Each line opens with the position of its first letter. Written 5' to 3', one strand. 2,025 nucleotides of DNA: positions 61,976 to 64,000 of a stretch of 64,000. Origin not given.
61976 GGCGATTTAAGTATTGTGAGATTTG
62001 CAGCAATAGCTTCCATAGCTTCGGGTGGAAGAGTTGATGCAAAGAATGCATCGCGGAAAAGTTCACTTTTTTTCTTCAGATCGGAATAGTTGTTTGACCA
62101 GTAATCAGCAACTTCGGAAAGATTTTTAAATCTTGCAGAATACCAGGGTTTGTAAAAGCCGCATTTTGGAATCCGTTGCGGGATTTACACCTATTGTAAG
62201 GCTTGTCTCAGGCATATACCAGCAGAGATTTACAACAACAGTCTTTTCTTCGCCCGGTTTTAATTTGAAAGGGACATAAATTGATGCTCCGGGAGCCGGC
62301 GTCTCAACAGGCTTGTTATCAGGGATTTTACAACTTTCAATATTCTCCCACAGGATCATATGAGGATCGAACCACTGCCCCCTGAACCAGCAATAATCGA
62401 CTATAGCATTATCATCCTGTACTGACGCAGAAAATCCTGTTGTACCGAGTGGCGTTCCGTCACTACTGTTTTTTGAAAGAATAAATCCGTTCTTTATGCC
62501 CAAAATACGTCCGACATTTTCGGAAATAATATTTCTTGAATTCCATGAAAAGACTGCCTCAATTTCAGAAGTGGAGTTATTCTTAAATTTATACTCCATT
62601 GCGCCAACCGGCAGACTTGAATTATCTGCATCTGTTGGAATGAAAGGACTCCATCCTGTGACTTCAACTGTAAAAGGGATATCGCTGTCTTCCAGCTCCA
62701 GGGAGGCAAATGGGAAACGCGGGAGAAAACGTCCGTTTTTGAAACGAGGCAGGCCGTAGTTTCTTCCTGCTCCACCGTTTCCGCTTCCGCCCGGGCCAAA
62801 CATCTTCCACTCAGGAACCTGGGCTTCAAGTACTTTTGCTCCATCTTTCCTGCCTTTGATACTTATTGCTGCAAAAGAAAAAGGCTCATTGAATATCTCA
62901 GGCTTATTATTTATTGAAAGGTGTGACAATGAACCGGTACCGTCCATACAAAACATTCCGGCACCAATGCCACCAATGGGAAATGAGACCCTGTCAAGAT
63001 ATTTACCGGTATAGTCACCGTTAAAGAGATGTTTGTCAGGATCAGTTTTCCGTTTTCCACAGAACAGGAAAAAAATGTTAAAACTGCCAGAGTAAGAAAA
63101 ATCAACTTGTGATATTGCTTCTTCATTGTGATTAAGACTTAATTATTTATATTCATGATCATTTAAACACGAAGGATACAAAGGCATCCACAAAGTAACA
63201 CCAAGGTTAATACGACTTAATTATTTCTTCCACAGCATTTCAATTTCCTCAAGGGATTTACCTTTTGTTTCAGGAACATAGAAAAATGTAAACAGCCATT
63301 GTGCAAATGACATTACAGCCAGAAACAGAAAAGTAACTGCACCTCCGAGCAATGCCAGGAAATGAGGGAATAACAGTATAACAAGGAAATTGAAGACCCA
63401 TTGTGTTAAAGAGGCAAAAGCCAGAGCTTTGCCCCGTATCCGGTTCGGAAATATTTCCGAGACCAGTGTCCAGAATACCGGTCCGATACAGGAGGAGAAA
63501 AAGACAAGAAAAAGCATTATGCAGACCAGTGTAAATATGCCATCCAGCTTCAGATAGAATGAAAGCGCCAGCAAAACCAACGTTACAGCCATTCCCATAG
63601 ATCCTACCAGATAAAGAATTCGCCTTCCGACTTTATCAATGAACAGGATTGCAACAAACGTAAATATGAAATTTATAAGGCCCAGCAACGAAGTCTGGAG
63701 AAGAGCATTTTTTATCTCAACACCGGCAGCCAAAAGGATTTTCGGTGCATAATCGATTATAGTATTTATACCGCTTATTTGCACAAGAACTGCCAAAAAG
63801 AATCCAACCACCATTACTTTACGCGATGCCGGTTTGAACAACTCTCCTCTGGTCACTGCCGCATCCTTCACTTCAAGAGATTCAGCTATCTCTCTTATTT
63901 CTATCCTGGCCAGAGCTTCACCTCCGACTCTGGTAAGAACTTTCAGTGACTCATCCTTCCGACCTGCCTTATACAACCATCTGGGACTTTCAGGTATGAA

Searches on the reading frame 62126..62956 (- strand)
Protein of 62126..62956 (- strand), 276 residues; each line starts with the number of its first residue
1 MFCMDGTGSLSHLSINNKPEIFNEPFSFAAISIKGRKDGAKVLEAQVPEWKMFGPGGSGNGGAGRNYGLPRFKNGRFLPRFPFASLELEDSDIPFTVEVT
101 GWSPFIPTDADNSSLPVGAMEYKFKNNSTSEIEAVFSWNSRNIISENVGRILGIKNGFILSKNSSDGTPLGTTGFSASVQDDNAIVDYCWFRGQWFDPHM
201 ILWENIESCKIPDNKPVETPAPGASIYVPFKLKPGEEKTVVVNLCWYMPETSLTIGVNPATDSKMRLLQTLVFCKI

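Call 8: search_protein_families(library=pfam, proteins=[window:62126-62956:-], max_evalue=0.01)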
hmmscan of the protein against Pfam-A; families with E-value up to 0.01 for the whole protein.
window:62126-62956:- (276 aa): 1 family
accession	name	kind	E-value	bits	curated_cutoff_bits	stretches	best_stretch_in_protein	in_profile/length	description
PF12215.14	Glyco_hydr_116N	-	1.2e-26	94.5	30.2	1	2-256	12-278/312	beta-glucosidase 2, glycosyl-hydrolase family 116 N-term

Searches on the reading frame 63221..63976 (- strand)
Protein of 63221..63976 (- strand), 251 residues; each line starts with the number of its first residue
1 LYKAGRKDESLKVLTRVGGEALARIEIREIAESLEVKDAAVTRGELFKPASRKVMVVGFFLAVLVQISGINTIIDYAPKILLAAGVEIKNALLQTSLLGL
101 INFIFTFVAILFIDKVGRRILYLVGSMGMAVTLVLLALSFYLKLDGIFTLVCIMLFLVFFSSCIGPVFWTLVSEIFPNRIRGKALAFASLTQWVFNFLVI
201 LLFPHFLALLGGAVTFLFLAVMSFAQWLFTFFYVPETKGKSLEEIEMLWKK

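Call 8: search_protein_families(library=pfam, proteins=[window:63221-63976:-], max_evalue=0.01)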
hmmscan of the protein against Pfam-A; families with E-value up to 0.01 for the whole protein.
window:63221-63976:- (251 aa): 2 families
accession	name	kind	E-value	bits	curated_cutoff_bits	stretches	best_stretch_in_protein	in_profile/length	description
PF00083.30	Sugar_tr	-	1e-58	199.7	22.3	1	2-249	199-452/452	Sugar (and other) transporter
PF07690.21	MFS_1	-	3e-10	40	33.4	1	91-241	34-181/347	Major Facilitator Superfamily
